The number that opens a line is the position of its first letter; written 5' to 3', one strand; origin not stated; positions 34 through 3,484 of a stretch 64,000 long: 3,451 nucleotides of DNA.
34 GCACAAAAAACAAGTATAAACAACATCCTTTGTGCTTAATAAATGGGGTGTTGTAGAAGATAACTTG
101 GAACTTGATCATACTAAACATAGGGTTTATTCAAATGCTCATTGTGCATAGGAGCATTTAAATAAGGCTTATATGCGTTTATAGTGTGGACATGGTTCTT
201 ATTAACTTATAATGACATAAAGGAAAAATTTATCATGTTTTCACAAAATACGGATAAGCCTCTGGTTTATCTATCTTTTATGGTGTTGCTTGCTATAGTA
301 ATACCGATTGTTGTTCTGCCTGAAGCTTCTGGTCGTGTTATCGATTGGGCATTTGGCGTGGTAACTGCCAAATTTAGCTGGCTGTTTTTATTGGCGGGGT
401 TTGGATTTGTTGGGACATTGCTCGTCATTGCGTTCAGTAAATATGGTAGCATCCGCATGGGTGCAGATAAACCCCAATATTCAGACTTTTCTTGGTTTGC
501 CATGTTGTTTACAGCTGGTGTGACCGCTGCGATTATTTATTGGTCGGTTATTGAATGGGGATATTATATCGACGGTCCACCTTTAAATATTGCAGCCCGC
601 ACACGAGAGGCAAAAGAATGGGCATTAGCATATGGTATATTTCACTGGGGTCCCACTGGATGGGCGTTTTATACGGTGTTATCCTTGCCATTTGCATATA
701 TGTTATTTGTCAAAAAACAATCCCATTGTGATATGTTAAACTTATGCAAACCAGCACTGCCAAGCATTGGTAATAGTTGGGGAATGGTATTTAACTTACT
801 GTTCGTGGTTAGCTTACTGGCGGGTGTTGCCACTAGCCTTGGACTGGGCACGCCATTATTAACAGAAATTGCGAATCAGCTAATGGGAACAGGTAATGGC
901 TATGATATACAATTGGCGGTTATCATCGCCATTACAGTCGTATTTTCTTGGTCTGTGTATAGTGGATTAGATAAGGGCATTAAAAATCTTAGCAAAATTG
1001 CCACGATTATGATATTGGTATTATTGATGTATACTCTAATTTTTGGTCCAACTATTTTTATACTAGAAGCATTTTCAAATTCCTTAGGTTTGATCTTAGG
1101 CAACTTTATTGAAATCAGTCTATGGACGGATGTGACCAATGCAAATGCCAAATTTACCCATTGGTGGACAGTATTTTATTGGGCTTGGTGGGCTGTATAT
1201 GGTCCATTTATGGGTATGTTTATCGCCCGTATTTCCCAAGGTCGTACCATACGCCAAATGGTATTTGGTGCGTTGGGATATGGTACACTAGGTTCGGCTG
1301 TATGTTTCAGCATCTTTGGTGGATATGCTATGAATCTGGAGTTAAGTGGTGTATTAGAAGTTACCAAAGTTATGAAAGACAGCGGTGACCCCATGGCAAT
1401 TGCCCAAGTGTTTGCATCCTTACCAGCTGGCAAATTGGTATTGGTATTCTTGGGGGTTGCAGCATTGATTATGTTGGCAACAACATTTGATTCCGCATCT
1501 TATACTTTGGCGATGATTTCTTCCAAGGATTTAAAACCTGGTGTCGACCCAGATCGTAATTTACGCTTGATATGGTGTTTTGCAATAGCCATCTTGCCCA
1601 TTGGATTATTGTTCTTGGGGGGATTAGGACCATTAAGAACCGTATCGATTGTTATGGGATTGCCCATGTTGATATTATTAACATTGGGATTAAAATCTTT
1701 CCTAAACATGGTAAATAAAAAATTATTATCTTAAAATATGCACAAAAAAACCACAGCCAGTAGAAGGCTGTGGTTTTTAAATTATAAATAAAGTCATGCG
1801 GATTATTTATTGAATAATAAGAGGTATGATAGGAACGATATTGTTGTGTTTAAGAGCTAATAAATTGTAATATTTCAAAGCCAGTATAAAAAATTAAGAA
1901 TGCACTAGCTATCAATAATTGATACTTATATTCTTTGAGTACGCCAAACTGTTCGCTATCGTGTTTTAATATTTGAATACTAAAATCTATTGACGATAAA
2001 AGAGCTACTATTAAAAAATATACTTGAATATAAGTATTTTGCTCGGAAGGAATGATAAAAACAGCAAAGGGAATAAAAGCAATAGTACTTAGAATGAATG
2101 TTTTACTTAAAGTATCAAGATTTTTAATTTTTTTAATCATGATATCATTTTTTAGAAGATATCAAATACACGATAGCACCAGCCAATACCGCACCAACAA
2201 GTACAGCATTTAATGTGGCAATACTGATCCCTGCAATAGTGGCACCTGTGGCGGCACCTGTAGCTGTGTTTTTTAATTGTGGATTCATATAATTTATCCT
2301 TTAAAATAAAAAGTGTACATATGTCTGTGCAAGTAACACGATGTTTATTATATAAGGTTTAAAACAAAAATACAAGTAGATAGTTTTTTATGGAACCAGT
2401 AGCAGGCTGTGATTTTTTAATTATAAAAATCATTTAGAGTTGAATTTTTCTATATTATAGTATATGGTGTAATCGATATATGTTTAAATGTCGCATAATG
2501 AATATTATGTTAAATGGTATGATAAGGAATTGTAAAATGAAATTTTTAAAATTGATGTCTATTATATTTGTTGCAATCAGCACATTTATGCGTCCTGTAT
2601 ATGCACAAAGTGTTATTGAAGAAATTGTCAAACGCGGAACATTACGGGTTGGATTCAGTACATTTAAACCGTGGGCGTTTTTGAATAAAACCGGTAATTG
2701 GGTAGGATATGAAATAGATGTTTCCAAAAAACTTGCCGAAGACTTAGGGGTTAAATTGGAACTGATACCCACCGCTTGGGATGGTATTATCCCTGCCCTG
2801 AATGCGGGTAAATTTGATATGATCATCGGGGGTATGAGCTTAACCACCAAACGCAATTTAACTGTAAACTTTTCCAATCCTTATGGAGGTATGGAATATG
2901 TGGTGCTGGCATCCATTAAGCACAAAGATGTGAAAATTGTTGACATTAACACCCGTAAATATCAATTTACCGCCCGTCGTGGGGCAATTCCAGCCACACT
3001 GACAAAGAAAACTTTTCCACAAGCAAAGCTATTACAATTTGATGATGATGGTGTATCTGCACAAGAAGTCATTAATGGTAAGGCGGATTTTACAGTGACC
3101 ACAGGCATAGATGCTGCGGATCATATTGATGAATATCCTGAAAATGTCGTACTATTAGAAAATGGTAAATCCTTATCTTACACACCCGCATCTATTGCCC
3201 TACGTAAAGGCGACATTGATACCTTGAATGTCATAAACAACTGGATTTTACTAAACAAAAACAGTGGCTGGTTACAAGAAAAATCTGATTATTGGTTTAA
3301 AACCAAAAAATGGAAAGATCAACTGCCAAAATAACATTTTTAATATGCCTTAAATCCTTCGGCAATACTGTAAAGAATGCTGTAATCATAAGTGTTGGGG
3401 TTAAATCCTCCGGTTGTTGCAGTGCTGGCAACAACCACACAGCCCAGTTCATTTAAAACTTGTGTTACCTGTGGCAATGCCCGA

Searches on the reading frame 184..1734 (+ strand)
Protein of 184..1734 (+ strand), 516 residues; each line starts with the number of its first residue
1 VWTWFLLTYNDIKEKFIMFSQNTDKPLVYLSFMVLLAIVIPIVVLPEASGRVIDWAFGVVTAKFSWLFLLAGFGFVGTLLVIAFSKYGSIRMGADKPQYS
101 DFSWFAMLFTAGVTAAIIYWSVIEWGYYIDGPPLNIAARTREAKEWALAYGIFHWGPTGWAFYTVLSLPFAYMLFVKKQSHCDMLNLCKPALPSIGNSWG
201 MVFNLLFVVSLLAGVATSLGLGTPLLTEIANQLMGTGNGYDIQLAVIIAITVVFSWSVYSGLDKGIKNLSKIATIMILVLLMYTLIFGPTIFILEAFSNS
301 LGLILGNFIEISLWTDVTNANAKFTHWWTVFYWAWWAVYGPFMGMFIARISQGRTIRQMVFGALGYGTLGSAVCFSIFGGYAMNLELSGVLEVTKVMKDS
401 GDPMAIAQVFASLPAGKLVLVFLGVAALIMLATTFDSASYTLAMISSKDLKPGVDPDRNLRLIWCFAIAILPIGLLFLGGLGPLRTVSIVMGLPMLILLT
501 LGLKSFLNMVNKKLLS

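Call 88: search_protein_families(library=pfam, proteins=[window:184-1734:+], max_evalue=0.000001)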
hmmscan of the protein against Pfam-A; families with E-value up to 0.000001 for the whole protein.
window:184-1734:+ (516 aa): 1 family
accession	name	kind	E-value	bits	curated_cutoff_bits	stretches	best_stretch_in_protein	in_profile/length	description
PF02028.23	BCCT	-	1.3e-137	459.7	27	1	28-511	2-483/485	BCCT, betaine/carnitine/choline family transporter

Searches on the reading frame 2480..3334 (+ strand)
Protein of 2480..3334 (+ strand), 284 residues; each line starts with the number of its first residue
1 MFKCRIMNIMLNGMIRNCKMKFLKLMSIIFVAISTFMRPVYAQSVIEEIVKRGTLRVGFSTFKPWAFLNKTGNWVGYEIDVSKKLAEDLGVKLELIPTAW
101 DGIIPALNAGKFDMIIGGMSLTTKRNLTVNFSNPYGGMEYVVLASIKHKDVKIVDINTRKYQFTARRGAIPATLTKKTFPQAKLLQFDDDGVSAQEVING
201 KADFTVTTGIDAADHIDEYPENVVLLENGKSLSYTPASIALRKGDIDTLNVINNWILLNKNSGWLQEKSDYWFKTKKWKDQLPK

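Call 88: search_protein_families(library=pfam, proteins=[window:2480-3334:+], max_evalue=0.000001)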
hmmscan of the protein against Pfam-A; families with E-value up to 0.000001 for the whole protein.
window:2480-3334:+ (284 aa): 2 families
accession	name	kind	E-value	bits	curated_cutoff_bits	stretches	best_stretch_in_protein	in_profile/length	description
PF00497.25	SBP_bac_3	-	2.1e-30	105.6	26.4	1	55-274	1-131/132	Bacterial extracellular solute-binding proteins, family 3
PF10613.14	Lig_chan-Glu_bd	-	5.1e-07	30.2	30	0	98-143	65-110/115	Ligated ion channel L-glutamate- and glycine-binding site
